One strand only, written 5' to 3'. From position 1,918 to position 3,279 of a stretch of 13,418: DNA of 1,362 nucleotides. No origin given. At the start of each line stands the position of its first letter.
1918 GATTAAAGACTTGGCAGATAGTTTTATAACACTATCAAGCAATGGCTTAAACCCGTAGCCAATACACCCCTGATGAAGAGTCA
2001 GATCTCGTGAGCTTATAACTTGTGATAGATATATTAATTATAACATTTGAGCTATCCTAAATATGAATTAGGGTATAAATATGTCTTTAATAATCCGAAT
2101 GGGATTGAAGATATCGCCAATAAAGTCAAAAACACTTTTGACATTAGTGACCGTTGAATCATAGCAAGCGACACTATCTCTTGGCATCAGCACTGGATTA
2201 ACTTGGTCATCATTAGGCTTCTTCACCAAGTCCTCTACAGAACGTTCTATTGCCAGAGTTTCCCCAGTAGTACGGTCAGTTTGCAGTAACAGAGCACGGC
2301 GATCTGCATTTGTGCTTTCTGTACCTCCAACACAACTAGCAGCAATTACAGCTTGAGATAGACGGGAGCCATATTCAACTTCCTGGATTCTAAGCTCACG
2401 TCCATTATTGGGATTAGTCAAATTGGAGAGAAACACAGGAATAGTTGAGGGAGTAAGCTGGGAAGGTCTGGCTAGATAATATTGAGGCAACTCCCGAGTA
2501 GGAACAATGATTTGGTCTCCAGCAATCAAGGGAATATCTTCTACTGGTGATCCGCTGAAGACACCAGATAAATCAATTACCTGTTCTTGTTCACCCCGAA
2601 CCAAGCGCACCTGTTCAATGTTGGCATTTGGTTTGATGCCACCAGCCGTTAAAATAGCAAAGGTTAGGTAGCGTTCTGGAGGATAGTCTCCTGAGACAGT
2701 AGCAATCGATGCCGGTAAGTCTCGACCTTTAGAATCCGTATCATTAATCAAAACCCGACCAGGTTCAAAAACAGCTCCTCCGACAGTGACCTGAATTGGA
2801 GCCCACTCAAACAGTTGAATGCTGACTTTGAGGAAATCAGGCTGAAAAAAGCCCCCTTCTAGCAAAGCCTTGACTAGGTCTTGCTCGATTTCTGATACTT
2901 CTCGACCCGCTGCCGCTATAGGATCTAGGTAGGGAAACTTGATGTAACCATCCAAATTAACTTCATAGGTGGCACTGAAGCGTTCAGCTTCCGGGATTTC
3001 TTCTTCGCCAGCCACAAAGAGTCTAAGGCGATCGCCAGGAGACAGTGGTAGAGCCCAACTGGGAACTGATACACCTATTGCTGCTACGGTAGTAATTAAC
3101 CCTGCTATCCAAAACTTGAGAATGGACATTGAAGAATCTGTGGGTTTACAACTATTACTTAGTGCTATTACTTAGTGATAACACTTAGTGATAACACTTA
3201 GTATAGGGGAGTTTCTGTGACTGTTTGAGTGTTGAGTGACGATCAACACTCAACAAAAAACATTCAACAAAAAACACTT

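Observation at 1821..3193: Two different 13-bp tandem repeat arrays occupy the leaders of the adjacent Wzz-like and Wza-like export genes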

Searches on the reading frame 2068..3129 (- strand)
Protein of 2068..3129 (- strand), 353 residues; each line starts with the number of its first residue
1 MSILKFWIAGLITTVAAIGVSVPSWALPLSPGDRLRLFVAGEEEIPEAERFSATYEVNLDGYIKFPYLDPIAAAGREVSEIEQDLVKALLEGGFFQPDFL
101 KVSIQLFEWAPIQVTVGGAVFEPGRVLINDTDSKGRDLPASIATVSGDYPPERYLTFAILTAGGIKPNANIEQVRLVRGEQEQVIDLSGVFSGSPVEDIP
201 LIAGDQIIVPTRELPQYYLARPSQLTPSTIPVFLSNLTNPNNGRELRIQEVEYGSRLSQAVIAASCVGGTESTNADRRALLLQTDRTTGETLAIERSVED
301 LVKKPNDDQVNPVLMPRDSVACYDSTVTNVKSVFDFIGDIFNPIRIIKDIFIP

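Call 4: search_protein_families(library=pfam, proteins=[window:2068-3129:-])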
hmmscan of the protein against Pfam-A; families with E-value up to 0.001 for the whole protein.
window:2068-3129:- (353 aa): 2 families
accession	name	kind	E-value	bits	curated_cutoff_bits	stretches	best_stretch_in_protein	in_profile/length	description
PF02563.21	Poly_export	-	3.9e-12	46.6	28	1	29-94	9-66/77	Polysaccharide biosynthesis/export protein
PF22461.2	SLBB_2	-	9.4e-05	22.9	27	0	155-209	24-79/79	SLBB domain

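Call 7: find_encoding_contigs(protein=window:2068-3129:-, flank=4000, max_places=10)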
Protein window:2068-3129:- (353 aa): 1 contig read that carries it; 1 place shown.
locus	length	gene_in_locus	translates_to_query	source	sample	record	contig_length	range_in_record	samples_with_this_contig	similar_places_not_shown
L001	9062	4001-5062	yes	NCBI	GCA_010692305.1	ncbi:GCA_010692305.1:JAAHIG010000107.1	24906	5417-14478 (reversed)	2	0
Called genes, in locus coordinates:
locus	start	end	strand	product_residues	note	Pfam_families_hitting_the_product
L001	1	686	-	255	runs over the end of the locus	PF03808:Glyco_tran_WecG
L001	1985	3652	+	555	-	PF01663:Phosphodiest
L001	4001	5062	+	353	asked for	PF02563:Poly_export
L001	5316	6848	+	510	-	-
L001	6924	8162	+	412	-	-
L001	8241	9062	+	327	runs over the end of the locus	PF00535:Glycos_transf_2, PF10111:Glyco_tranf_2_2, PF13641:Glyco_tranf_2_3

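Call 11: find_homologous_proteins(query=window:2068-3129:-, max_evalue=1e-20)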
Query window:2068-3129:- (353 aa): 811 proteins with E <= 1e-20 among 8000 candidates; the best 120 are listed.
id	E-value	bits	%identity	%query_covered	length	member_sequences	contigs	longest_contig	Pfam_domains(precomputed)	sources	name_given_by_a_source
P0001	5.5e-226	767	99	100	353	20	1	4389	PF02563.22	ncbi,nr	ncbi:MAG: polysaccharide export protein [Moorea sp. SIO4G2]|nr:polysaccharide export protein [Mooren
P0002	1.3e-148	513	64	99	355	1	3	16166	PF02563.22,PF22461.3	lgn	-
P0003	1.4e-148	513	66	97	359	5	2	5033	PF02563.22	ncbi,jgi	jgi:polysaccharide export outer membrane protein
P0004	1.9e-144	499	67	93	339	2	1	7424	PF02563.22,PF22461.3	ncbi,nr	ncbi:MAG: polysaccharide export protein [Coleofasciculus sp. S288]|nr:polysaccharide export protein 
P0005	3.4e-143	495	64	100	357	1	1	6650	PF02563.22,PF22461.3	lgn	-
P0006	4.3e-143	495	63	99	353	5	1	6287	PF02563.22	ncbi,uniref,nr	ncbi:MAG: polysaccharide export protein [Symploca sp. SIO1C4]|uniref:Polysaccharide export protein n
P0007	6.1e-139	481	65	94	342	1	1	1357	PF02563.22,PF22461.3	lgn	-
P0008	3.7e-136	472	62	100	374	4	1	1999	PF02563.22,PF22461.3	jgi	jgi:polysaccharide export outer membrane protein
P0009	1.0e-135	471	61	99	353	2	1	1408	PF02563.22,PF22461.3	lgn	-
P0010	6.3e-132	458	62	93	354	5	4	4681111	PF02563.22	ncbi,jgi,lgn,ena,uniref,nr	ncbi:polysaccharide biosynthesis/export family protein [Geitlerinema sp. PCC 7407]|uniref:polysaccha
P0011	2.8e-131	456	58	96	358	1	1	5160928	PF02563.22,PF22461.3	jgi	jgi:polysaccharide export outer membrane protein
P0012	3.1e-128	446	57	99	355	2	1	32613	PF02563.22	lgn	-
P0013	4.2e-127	442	57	97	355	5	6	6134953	PF02563.22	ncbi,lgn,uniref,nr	ncbi:polysaccharide export protein [Desertifilum sp. FACHB-1129]|uniref:Periplasmic polysaccharide e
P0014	8.2e-123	428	56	99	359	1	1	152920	PF02563.22,PF22461.3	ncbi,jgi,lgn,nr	ncbi:MAG: polysaccharide export protein [Kastovskya adunca ATA6-11-RM4]|jgi:polysaccharide export ou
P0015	4.0e-120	419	54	97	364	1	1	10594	PF02563.22,PF22461.3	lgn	-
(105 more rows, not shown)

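Call 15: find_encoding_contigs(protein=P0121, flank=10000, max_places=10)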
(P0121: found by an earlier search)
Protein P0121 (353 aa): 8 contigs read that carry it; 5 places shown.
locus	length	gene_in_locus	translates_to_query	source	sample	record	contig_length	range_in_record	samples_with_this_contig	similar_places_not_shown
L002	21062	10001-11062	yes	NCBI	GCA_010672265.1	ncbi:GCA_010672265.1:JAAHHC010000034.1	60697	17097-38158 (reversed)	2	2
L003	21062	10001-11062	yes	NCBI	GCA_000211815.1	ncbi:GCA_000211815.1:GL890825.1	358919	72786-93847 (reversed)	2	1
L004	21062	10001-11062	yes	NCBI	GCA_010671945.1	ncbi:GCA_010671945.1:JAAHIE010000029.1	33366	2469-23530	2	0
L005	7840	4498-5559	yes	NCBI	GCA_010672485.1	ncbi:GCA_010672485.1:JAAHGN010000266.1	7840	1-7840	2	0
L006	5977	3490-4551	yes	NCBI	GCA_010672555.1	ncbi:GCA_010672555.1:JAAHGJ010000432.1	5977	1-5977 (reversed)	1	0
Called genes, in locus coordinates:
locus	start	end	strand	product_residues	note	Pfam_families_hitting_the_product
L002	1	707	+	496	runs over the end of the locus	PF01656:CbiA, PF13500:AAA_26, PF07685:GATase_3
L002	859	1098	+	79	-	PF13510:Fer2_4 (weak), PF00111:Fer2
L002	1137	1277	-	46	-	-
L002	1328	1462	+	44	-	-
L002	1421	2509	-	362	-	PF02540:NAD_synthase (weak), PF03054:tRNA_Me_trans, PF06508:QueC (faint), PF20259:tRNA_Me_trans_M, PF20258:tRNA_Me_trans_C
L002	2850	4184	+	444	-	PF14239:RRXRR, PF01844:HNH, PF14279:HNH_5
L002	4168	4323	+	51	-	-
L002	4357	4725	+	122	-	-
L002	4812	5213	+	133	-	-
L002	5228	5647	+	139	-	PF14489:QueF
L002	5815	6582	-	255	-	PF03808:Glyco_tran_WecG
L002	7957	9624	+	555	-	PF01663:Phosphodiest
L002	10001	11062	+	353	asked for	PF02563:Poly_export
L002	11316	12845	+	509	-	-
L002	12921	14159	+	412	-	-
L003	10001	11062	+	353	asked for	PF02563:Poly_export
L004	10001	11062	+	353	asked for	PF02563:Poly_export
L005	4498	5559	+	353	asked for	PF02563:Poly_export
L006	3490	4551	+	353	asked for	PF02563:Poly_export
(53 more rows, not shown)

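Call 16: find_encoding_contigs(protein=P0134, flank=10000, max_places=10)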
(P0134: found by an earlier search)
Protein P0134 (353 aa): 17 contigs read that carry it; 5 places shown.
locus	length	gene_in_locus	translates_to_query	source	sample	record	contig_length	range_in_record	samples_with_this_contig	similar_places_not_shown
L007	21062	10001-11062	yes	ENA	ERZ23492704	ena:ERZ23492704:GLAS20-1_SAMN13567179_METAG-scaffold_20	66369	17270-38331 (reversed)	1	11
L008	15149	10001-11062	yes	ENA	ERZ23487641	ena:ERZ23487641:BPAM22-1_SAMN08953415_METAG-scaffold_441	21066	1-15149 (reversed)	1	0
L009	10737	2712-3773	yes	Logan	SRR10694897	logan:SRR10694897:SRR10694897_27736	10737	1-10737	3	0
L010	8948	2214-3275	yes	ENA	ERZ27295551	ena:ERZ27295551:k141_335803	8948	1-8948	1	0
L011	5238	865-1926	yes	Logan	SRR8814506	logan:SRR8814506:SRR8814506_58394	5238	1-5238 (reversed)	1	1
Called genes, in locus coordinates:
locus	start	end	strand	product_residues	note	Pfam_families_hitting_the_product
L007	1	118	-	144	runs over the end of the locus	PF00578:AhpC-TSA, PF08534:Redoxin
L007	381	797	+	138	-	PF28240:Npun_F0494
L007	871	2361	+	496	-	PF01656:CbiA, PF13500:AAA_26, PF07685:GATase_3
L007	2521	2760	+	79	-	PF13510:Fer2_4 (weak), PF00111:Fer2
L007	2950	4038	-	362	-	PF02540:NAD_synthase (weak), PF03054:tRNA_Me_trans, PF06508:QueC (faint), PF20259:tRNA_Me_trans_M, PF20258:tRNA_Me_trans_C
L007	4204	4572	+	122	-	-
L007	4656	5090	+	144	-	-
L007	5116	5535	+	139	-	PF14489:QueF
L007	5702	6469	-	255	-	PF03808:Glyco_tran_WecG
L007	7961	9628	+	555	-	PF01663:Phosphodiest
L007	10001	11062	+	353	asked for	PF02563:Poly_export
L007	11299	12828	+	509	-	-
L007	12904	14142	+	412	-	-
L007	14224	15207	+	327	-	PF00535:Glycos_transf_2, PF10111:Glyco_tranf_2_2, PF13641:Glyco_tranf_2_3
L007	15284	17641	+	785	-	PF01943:Polysacc_synt, PF13440:Polysacc_synt_3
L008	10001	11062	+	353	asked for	PF02563:Poly_export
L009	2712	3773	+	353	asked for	PF02563:Poly_export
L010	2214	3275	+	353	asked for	PF02563:Poly_export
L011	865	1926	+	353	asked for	PF02563:Poly_export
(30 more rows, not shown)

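Call 17: find_encoding_contigs(protein=P0123, flank=10000, max_places=10)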
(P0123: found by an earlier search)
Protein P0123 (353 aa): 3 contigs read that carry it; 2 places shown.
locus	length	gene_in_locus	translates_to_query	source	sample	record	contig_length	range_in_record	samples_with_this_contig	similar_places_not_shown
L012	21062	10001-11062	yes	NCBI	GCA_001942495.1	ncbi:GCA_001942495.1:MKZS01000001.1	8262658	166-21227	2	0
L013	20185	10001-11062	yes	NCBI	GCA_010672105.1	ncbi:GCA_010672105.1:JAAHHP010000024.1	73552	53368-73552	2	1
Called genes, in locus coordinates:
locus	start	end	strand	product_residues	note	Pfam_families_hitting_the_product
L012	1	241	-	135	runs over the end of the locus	?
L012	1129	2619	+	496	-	PF01656:CbiA, PF13500:AAA_26, PF07685:GATase_3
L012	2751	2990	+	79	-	PF13510:Fer2_4 (weak), PF00111:Fer2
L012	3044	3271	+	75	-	-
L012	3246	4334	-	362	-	PF02540:NAD_synthase (weak), PF03054:tRNA_Me_trans, PF06508:QueC (faint), PF20259:tRNA_Me_trans_M, PF20258:tRNA_Me_trans_C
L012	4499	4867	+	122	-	-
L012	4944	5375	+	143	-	-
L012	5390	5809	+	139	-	PF14489:QueF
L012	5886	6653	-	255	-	PF03808:Glyco_tran_WecG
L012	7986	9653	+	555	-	PF01663:Phosphodiest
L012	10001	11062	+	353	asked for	PF02563:Poly_export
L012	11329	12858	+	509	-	-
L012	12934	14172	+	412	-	-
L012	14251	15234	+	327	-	PF00535:Glycos_transf_2, PF10111:Glyco_tranf_2_2, PF13641:Glyco_tranf_2_3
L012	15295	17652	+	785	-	-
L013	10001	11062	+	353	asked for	PF02563:Poly_export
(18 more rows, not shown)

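Call 18: find_encoding_contigs(protein=P0125, flank=10000, max_places=10)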
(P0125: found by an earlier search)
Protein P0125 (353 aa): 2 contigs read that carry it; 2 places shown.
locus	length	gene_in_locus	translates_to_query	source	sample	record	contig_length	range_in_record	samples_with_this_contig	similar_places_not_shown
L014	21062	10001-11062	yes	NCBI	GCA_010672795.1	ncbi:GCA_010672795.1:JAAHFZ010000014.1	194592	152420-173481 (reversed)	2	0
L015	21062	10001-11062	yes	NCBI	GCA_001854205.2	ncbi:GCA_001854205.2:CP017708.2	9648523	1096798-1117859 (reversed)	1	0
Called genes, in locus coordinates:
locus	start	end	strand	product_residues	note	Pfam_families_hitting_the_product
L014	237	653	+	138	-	PF28240:Npun_F0494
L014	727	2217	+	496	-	PF01656:CbiA, PF13500:AAA_26, PF07685:GATase_3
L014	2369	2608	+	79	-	PF13510:Fer2_4 (weak), PF00111:Fer2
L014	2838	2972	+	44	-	-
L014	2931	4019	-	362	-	PF02540:NAD_synthase (weak), PF03054:tRNA_Me_trans, PF06508:QueC (faint), PF20259:tRNA_Me_trans_M, PF20258:tRNA_Me_trans_C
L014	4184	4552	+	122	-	-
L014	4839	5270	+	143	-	-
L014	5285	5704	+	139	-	PF14489:QueF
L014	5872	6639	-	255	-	PF03808:Glyco_tran_WecG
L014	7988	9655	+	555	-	PF01663:Phosphodiest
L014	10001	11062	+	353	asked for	PF02563:Poly_export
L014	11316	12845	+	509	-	-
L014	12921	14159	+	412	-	-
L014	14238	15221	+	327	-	PF00535:Glycos_transf_2, PF10111:Glyco_tranf_2_2, PF13641:Glyco_tranf_2_3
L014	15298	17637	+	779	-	-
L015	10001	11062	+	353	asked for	PF02563:Poly_export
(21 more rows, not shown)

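Call 19: find_encoding_contigs(protein=P0129, flank=10000, max_places=10)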
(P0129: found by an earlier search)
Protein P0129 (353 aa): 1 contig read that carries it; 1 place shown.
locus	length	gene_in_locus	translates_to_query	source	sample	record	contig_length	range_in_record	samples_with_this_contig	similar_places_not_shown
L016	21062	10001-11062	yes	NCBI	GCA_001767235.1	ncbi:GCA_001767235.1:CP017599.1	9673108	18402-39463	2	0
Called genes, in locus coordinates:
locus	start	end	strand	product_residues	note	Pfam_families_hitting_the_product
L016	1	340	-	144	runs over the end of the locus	PF00578:AhpC-TSA, PF08534:Redoxin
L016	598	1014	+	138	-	PF28240:Npun_F0494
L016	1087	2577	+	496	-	PF01656:CbiA, PF13500:AAA_26, PF07685:GATase_3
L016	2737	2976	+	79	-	PF13510:Fer2_4 (weak), PF00111:Fer2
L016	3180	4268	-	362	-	PF02540:NAD_synthase (weak), PF03054:tRNA_Me_trans, PF06508:QueC (faint), PF20259:tRNA_Me_trans_M, PF20258:tRNA_Me_trans_C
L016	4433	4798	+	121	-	-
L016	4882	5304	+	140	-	-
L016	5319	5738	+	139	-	PF14489:QueF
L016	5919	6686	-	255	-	PF03808:Glyco_tran_WecG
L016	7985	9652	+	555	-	PF01663:Phosphodiest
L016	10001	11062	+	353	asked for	PF02563:Poly_export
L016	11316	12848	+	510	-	-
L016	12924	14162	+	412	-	-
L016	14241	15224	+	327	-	PF00535:Glycos_transf_2, PF10111:Glyco_tranf_2_2, PF13641:Glyco_tranf_2_3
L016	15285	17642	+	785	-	-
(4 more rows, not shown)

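Call 25: find_encoding_contigs(protein=P0002, flank=4000, max_places=3)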
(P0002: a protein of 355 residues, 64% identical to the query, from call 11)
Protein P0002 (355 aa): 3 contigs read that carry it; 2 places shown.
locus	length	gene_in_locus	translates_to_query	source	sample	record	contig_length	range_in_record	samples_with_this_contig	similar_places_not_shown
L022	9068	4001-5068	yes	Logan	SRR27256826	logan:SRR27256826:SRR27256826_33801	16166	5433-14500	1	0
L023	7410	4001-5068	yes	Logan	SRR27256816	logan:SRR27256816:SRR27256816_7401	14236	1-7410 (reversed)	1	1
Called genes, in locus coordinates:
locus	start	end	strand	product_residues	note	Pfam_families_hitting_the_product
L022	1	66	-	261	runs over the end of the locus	PF03808:Glyco_tran_WecG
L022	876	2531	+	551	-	PF01663:Phosphodiest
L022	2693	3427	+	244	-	PF25084:LbH_EIF2B (faint), PF00132:Hexapep, PF14602:Hexapep_2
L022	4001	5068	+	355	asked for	PF02563:Poly_export, PF22461:SLBB_2 (faint)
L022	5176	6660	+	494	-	-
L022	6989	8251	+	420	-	-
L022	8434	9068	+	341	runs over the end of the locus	PF00535:Glycos_transf_2, PF10111:Glyco_tranf_2_2, PF13641:Glyco_tranf_2_3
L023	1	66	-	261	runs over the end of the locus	PF03808:Glyco_tran_WecG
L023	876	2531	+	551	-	PF01663:Phosphodiest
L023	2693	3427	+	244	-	PF25084:LbH_EIF2B (faint), PF00132:Hexapep, PF14602:Hexapep_2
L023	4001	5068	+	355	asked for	PF02563:Poly_export, PF22461:SLBB_2 (faint)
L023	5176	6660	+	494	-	-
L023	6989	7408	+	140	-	?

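Call 26: find_encoding_contigs(protein=P0006, flank=4000, max_places=3)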
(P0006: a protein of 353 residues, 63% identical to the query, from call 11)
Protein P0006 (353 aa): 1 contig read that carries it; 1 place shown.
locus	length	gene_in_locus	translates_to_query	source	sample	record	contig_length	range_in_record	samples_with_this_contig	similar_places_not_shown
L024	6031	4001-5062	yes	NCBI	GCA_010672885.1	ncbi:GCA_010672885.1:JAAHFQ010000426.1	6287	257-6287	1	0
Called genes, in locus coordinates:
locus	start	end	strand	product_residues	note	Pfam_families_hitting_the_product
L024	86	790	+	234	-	PF00132:Hexapep, PF14602:Hexapep_2 (weak)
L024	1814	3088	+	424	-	PF13439:Glyco_transf_4 (weak), PF00534:Glycos_transf_1, PF13692:Glyco_trans_1_4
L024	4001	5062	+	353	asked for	PF02563:Poly_export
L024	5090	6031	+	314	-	?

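Call 27: find_encoding_contigs(protein=P0004, flank=4000, max_places=3)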
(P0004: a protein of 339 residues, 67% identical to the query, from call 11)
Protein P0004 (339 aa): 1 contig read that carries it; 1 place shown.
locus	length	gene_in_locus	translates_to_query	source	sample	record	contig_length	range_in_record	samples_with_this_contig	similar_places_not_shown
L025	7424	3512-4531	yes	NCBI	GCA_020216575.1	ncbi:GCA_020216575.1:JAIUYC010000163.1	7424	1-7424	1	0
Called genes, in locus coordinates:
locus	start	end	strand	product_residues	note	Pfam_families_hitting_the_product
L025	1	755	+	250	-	?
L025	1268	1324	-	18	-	-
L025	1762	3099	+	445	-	PF00534:Glycos_transf_1 (weak), PF13692:Glyco_trans_1_4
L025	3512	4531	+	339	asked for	PF02563:Poly_export, PF22461:SLBB_2 (faint)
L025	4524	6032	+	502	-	-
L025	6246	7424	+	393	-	?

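Call 43: search_protein_families(library=ncbifam, proteins=[window:2068-3129:-], max_evalue=0.1)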
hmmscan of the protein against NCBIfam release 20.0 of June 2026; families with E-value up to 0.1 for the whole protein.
window:2068-3129:- (353 aa): 4 families
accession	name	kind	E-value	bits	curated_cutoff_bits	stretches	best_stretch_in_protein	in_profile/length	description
TIGR03028.1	EpsE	equivalog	5.4e-10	39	262.65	1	28-138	3-104/239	polysaccharide export protein EpsE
TIGR03027.2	pepcterm_export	equivalog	1.9e-08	34.2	180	1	30-126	6-96/169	XrtA/PEP-CTERM system exopolysaccharide export protein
NF011658.0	PRK15078.1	subfamily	0.00037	19.4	333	0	56-127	119-186/380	polysaccharide export protein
NF041843.1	EpsY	equivalog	0.018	14.2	320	0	48-129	68-145/211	exopolysaccharide export protein EpsY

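Call 45: find_encoding_contigs(protein=P0124, flank=10000, max_places=5)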
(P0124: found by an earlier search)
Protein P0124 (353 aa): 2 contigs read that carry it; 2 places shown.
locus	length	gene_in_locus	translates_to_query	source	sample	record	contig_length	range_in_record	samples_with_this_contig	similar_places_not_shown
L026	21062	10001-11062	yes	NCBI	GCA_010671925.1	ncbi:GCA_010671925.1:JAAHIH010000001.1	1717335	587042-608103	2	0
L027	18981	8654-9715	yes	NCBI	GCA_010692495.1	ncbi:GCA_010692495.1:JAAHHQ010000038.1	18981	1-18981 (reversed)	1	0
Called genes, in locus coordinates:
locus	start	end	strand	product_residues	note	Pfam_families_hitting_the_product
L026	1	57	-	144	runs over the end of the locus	PF00578:AhpC-TSA, PF08534:Redoxin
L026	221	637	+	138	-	PF28240:Npun_F0494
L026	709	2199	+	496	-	PF01656:CbiA, PF13500:AAA_26, PF07685:GATase_3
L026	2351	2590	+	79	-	PF13510:Fer2_4 (weak), PF00111:Fer2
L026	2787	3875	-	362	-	PF02540:NAD_synthase (weak), PF03054:tRNA_Me_trans, PF06508:QueC (faint), PF20259:tRNA_Me_trans_M, PF20258:tRNA_Me_trans_C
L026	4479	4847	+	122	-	-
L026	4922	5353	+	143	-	-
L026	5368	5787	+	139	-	PF14489:QueF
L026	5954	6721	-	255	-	PF03808:Glyco_tran_WecG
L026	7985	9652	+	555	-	PF01663:Phosphodiest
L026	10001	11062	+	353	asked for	PF02563:Poly_export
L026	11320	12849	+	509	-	-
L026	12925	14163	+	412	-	-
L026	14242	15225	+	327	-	PF00535:Glycos_transf_2, PF10111:Glyco_tranf_2_2, PF13641:Glyco_tranf_2_3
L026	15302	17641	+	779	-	-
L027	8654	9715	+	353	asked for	PF02563:Poly_export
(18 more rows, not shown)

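Call 46: find_encoding_contigs(protein=P0133, flank=10000, max_places=5)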
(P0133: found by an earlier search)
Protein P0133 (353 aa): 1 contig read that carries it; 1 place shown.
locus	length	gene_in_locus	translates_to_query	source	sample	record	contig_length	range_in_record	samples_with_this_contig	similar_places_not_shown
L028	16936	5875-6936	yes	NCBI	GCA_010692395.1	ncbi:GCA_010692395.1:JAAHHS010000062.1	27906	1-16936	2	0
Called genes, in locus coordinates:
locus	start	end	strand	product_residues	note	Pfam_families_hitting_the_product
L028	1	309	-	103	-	PF02540:NAD_synthase (weak), PF03054:tRNA_Me_trans, PF06508:QueC (weak)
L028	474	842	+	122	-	-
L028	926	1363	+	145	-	-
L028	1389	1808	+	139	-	PF14489:QueF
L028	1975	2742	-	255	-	PF03808:Glyco_tran_WecG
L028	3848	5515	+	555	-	PF01663:Phosphodiest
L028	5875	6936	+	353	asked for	PF02563:Poly_export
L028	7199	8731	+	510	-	-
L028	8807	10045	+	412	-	-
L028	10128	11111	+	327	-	PF00535:Glycos_transf_2, PF10111:Glyco_tranf_2_2, PF13641:Glyco_tranf_2_3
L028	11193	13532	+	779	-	PF01943:Polysacc_synt, PF13440:Polysacc_synt_3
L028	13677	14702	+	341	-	PF00535:Glycos_transf_2, PF10111:Glyco_tranf_2_2, PF13641:Glyco_tranf_2_3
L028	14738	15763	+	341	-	PF00535:Glycos_transf_2, PF10111:Glyco_tranf_2_2, PF13641:Glyco_tranf_2_3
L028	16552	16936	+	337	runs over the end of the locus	PF00535:Glycos_transf_2, PF10111:Glyco_tranf_2_2, PF13506:Glyco_transf_21 (weak), PF13641:Glyco_tranf_2_3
